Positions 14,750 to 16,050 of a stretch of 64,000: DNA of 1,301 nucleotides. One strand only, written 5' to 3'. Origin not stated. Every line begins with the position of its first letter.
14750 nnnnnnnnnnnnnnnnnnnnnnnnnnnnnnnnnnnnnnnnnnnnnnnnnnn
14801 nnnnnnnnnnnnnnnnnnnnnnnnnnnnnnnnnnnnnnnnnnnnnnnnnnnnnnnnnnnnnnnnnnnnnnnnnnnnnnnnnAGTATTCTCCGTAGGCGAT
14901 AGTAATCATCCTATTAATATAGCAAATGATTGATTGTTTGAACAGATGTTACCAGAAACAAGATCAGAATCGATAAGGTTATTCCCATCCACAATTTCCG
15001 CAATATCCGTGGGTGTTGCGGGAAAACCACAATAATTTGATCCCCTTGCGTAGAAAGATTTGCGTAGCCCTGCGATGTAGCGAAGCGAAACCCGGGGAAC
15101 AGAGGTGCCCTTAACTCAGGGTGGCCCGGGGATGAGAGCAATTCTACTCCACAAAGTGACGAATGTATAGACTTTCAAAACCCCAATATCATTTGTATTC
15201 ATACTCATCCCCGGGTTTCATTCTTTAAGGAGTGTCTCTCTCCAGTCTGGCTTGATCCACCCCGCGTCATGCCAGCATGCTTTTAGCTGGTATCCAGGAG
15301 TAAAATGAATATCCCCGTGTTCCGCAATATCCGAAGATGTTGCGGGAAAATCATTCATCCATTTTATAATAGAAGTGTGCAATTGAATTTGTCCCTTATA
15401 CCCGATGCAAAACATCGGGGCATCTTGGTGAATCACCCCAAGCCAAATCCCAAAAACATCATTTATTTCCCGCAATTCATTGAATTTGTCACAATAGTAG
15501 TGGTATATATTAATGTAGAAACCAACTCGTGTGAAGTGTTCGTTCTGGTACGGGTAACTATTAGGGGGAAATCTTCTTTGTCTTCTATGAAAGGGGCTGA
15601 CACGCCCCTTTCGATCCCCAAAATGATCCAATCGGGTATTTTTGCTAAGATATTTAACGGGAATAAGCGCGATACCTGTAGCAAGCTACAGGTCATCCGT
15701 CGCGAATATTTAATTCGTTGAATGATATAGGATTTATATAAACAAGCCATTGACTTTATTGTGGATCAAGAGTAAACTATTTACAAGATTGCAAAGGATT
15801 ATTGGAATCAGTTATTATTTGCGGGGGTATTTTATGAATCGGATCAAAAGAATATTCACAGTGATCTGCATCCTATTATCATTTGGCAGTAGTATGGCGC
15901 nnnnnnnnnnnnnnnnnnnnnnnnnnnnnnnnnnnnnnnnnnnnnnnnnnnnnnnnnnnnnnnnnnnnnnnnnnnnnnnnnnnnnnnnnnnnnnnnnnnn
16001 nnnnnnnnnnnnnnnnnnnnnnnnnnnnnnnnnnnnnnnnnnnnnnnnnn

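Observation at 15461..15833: Duplicated upstream leader with two conserved palindromes in front of two cargo paralogs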

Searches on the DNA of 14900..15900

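Call 35: search_rna_families(source=window, start=14900, end=15900, threshold=evalue, max_evalue=10)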
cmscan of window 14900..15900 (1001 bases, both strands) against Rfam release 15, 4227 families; matches with E-value up to 10: 3.
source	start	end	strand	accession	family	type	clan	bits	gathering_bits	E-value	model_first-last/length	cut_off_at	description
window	15464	15495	-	RF02751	ES036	Gene; sRNA;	-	18.3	37.6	1.3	4-34/43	no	ES036 (CssrF) sRNA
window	15675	15692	-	RF03131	L25-Gammaproteobacteria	Cis-reg; leader;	-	16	34.1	2.9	1-26/26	no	L25-Gammaproteobacteria ribosomal protein leader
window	15668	15699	-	RF00385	IBV_D-RNA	Cis-reg;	-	14.9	35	3.7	1-42/42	no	Infectious bronchitis virus D-RNA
